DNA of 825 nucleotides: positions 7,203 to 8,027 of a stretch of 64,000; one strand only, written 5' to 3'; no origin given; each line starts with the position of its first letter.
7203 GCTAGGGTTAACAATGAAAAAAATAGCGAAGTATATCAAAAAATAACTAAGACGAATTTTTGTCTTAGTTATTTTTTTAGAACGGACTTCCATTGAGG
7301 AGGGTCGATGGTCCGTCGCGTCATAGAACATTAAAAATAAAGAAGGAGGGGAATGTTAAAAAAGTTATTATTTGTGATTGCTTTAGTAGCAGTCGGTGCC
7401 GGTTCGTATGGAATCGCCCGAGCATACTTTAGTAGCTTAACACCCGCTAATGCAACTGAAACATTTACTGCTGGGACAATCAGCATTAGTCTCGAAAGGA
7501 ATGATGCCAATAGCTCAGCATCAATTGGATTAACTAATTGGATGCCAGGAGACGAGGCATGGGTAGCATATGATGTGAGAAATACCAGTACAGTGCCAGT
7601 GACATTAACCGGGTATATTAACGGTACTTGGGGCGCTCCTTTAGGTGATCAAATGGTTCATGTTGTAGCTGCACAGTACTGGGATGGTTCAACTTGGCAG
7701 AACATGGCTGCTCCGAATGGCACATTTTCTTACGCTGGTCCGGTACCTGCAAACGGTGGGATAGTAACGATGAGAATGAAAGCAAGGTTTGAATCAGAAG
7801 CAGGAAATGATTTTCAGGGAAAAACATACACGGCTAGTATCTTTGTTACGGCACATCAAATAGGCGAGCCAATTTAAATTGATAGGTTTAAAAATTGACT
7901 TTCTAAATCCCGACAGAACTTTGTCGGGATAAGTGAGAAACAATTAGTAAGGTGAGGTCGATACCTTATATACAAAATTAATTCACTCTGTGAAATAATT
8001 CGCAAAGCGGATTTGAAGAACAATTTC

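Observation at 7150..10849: SipW-type signal peptidase operon with four TasA/camelysin-like cargo proteins, one bearing a lamin-tail domain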

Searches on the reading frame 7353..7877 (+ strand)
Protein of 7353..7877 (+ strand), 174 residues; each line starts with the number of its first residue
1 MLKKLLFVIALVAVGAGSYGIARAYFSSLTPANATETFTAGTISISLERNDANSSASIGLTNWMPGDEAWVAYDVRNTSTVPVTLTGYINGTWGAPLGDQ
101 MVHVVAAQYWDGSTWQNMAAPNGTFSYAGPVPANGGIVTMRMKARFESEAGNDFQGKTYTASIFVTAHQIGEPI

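Call 3: search_protein_families(library=pfam, proteins=[window:7353-7877:+], max_evalue=0.1)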
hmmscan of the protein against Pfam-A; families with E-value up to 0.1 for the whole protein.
window:7353-7877:+ (174 aa): 1 family
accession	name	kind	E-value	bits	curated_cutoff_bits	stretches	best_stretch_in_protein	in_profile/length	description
PF12389.13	Peptidase_M73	-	0.00018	21.8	22.5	1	9-83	15-78/196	Camelysin metallo-endopeptidase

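Call 4: search_protein_families(library=ncbifam, proteins=[window:7353-7877:+], max_evalue=0.1)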
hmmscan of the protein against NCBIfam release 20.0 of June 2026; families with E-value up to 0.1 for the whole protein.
window:7353-7877:+ (174 aa): 2 families
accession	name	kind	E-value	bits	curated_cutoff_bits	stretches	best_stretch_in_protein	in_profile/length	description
NF028535.0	ANT_4p_II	subfamily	0.068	12.4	350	1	91-131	54-93/251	ANT(4')-II family aminoglycoside nucleotidyltransferase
NF046066.1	BioflmMtrxTasA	equivalog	0.087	12.2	450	0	11-80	18-77/264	biofilm matrix protein TasA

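Call 9: search_solved_structures(query=window:7353-7877:+, max_evalue=10)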
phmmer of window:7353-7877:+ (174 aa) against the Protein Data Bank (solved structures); distinct sequences matched with E-value up to 10: 8.
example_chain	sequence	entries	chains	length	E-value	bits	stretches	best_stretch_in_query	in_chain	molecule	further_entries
4ebj_A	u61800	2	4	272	0.17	15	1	91-131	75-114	Aminoglycoside nucleotidyltransferase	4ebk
6s8g_G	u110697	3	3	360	0.72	12.9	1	70-123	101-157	Inner membrane protein yjgQ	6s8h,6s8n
6mhu_G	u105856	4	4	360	0.89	12.6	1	70-123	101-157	Lipopolysaccharide export system permease protein LptG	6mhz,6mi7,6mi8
5l75_G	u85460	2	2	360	0.93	12.6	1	72-134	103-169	FIG000906: Predicted Permease | LPS export ABC transporter permease LptG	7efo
5of1_A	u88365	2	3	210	1.1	12.4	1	36-82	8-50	Spore coat-associated protein N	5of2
8aur_A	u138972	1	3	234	1.1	12.3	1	36-82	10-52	Major biofilm matrix component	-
6mit_G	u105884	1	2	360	1.3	12.1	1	70-120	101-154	Lipopolysaccharide export system permease protein LptG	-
9sj2_C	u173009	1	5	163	1.6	11.8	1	40-90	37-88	AbpX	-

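Call 50: search_protein_representatives(protein=window:7353-7877:+)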
Query: 174 residues. Proteins with E-value up to 0.001 (for the whole library): 135; up to 1e-10: 31; up to 1e-30: 2. The best 135 are listed.
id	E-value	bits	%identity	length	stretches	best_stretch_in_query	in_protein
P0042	3.6e-76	271.0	98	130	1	54-174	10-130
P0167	7.7e-47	175.6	51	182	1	1-171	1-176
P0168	1.3e-29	119.5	45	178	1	6-170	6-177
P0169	7.9e-27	110.5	43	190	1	5-170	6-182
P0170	1.0e-22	97.1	38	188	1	1-171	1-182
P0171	5.2e-21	91.6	38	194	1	5-173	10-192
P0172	1.2e-19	87.1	32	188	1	3-170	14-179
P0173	1.0e-18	84.1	35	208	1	6-173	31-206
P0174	2.1e-18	83.0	38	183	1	10-164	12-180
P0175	2.7e-16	76.2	34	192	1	12-169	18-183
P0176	6.5e-16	75.0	36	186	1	5-173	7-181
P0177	1.1e-15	74.2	40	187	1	2-173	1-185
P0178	2.0e-15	73.4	34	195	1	9-170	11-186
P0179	4.2e-15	72.3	40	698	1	3-172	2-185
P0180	1.0e-14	71.0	36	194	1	3-174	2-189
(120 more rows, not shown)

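Call 70: search_protein_families(library=pfam, alignment_id=A5, max_evalue=0.01)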
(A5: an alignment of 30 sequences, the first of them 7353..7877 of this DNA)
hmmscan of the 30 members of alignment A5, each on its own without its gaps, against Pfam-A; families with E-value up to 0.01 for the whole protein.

A. member 1, window:7353-7877:+ (174 aa): 1 family
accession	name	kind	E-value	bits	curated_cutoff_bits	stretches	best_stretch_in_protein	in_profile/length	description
PF12389.13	Peptidase_M73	-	0.00018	21.8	22.5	1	9-83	15-78/196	Camelysin metallo-endopeptidase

B. families by the number of members that match (of 30 scanned): 5 families
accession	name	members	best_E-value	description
PF12389.13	Peptidase_M73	28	1.6e-19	Camelysin metallo-endopeptidase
PF19554.4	DUF6077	1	0.0008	Family of unknown function (DUF6077)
PF22074.2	Cep192_D5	1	0.0011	Cep192 domain 5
PF19755.4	DUF6242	1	0.0026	Domain of unknown function (DUF6242)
PF21633.3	MOV-10_Ig-like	1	0.0087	Helicase MOV-10, Ig-like domain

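Call 72: search_solved_structures(query=A5, max_evalue=1)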
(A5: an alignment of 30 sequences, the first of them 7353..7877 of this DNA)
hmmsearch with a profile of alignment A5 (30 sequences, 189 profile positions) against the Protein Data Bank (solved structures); distinct sequences matched with E-value up to 1: 9.
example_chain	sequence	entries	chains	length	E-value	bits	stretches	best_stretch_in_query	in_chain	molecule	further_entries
8aur_A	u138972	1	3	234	1.4e-06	31.5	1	30-83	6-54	Major biofilm matrix component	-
5of1_A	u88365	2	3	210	1.9e-06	31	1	32-83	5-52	Spore coat-associated protein N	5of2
9sj2_C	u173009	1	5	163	8e-05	25.7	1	47-82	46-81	AbpX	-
9rhp_A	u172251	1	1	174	0.0033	20.4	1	42-82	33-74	Archaeal bundling protein X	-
3q7y_A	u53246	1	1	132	0.07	16.1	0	70-98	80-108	De novo designed beta-trefoil architecture with symmetric primary structure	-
1a47_A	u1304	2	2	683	0.24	14.4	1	34-97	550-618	CYCLODEXTRIN GLYCOSYLTRANSFERASE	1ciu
3bmv_A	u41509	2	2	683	0.24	14.4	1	34-97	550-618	Cyclomaltodextrin glucanotransferase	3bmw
7ptb_A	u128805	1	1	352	0.53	13.2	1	53-85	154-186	Centrosomal protein of 192 kDa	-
9uvh_A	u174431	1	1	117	0.55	13.2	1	15-41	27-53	Nanobody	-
